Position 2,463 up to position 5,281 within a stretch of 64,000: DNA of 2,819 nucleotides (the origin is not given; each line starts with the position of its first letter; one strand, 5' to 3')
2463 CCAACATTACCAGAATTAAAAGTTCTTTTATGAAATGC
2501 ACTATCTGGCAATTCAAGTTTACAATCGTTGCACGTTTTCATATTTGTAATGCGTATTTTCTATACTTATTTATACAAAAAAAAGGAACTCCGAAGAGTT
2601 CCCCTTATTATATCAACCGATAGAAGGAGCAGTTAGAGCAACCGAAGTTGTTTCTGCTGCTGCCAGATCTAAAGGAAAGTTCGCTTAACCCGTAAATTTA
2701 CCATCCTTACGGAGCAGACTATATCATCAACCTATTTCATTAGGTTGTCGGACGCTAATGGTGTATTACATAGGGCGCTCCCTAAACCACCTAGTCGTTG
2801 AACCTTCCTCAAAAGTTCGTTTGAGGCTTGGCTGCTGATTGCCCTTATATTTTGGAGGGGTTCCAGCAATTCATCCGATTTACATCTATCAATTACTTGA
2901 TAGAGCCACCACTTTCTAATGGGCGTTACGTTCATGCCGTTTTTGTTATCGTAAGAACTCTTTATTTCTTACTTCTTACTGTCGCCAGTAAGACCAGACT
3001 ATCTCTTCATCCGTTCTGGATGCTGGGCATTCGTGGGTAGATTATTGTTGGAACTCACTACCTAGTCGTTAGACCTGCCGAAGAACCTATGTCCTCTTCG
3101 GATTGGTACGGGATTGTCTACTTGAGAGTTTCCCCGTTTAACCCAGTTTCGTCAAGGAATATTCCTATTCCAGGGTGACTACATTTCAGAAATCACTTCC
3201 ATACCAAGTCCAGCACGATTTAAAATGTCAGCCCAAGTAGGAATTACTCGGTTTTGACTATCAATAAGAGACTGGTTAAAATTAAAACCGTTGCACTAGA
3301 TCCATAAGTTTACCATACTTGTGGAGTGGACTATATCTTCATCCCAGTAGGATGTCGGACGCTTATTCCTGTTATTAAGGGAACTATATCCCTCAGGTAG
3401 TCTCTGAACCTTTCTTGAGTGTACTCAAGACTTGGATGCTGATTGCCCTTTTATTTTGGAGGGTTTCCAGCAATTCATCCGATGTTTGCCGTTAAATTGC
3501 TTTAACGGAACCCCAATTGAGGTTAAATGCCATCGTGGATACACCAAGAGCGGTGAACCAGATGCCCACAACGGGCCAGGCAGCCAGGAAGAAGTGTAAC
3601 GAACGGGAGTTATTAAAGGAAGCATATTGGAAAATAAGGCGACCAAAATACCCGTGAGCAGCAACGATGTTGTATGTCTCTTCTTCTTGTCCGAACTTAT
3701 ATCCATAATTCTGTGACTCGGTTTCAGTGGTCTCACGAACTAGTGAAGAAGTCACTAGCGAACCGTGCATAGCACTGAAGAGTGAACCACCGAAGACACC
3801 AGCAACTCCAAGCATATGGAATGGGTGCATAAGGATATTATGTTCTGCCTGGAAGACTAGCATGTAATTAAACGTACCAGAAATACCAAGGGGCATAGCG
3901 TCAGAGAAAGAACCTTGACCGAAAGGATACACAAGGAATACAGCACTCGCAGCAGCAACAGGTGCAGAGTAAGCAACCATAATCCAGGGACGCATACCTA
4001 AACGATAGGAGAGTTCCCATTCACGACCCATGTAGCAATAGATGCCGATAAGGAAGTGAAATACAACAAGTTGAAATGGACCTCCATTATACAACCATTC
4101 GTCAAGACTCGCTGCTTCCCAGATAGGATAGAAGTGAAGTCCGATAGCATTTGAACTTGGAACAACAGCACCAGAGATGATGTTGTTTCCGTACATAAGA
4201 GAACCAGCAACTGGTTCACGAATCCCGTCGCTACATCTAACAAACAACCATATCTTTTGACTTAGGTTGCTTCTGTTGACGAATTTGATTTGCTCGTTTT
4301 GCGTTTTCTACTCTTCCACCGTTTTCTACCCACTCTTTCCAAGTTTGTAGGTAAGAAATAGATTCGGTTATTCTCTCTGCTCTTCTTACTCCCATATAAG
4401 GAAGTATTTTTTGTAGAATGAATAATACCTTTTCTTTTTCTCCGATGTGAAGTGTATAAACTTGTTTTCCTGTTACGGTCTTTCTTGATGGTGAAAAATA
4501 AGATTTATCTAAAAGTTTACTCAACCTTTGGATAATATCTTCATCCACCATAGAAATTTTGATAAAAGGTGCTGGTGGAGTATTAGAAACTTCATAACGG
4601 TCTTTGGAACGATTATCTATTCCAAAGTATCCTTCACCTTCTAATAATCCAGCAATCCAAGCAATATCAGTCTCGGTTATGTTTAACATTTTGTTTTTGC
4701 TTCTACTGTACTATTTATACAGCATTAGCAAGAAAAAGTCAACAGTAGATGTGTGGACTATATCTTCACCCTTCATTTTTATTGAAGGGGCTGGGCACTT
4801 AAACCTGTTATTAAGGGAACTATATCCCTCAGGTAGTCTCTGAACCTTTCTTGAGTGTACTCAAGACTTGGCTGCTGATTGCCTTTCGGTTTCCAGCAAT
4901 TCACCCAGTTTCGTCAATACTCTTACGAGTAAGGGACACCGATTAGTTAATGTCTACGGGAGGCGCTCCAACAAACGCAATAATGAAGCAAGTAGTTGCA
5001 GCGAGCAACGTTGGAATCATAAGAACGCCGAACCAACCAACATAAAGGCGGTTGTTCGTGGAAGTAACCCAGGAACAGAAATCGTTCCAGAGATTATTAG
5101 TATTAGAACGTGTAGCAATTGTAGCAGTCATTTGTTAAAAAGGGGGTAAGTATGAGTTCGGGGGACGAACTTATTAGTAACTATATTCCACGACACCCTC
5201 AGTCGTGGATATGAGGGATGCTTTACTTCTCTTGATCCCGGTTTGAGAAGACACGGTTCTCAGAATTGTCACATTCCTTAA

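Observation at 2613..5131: Phage psbA carrying four group I introns, including a 19-nt micro-exon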

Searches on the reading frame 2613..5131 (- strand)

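Call 21: search_protein_families(library=pfam, proteins=[L001:3195-3890:+], max_evalue=0.01)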
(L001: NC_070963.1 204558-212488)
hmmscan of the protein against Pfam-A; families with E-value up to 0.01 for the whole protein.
L001:3195-3890:+ (231 aa): 2 families
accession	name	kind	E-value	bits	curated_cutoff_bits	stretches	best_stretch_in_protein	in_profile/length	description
PF01844.29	HNH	-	2.6e-07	31.1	21.4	1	16-51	2-37/47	HNH endonuclease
PF13391.12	HNH_2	-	0.0027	18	21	1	23-58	6-58/66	HNH endonuclease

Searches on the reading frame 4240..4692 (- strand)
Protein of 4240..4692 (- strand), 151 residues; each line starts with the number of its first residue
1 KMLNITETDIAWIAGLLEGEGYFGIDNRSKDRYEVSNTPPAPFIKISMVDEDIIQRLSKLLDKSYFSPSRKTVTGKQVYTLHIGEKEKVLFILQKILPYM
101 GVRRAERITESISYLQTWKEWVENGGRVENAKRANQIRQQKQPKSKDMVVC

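Call 21: search_protein_families(library=pfam, proteins=[window:4240-4692:-], max_evalue=0.01)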
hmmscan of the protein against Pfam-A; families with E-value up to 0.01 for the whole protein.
window:4240-4692:- (151 aa): 2 families
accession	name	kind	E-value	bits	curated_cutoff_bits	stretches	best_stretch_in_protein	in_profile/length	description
PF14528.11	LAGLIDADG_3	-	9.8e-05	23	22.5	1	8-96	2-81/82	LAGLIDADG-like domain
PF00961.24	LAGLIDADG_1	-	0.001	20.4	23.1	1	13-98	1-84/102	LAGLIDADG endonuclease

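Call 57: search_solved_structures(query=window:4240-4689:-, max_evalue=1)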
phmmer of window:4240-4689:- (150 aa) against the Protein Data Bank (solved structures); distinct sequences matched with E-value up to 1: 11.
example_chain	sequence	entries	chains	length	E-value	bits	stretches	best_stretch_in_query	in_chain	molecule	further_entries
1p8k_Z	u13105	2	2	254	0.00072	22.5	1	9-67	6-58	Intron-encoded endonuclease I-AniI | LAGLIDADG endonuclease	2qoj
3eh8_A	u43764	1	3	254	0.00078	22.4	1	9-70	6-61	Intron-encoded DNA endonuclease I-AniI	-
3uvf_A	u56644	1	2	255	0.0068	19.3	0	9-59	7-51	Intron-encoded DNA endonuclease I-HjeMI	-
9xya_A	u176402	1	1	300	0.049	16.5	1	7-70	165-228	eI-OnuI_P456_GGC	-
5v0q_A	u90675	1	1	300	0.088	15.7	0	7-27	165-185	I-OnuI_e-vHIVInt_v1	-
4efj_A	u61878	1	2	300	0.13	15.2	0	10-33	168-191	LAGLIDADG endonuclease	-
4z1x_A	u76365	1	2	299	0.14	15.1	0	10-33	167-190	LAGLIDADG endonuclease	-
5t8d_A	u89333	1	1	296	0.22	14.4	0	7-27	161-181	I-OnuI_e-vHIVInt_v2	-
5t2o_A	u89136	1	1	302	0.24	14.3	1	6-26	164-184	I-OnuI_e-ag011377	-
9i05_Ab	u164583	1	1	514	0.56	13.1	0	28-123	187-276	Large ribosomal subunit protein uL3m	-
5t2h_A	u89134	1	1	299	0.82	12.6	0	7-27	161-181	I-OnuI_e-hTCRa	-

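Call 58: search_protein_families(library=phrogs, proteins=[window:4240-4689:-], max_evalue=0.001)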
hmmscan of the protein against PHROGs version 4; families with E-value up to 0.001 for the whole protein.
window:4240-4689:- (150 aa): 2 families
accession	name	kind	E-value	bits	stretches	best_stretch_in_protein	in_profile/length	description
phrog_5046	-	DNA, RNA and nucleotide metabolism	1.3e-17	65.5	1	5-137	4-132/161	HNH endonuclease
phrog_15950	-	unknown function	4.9e-08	34.2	1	42-112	13-82/145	-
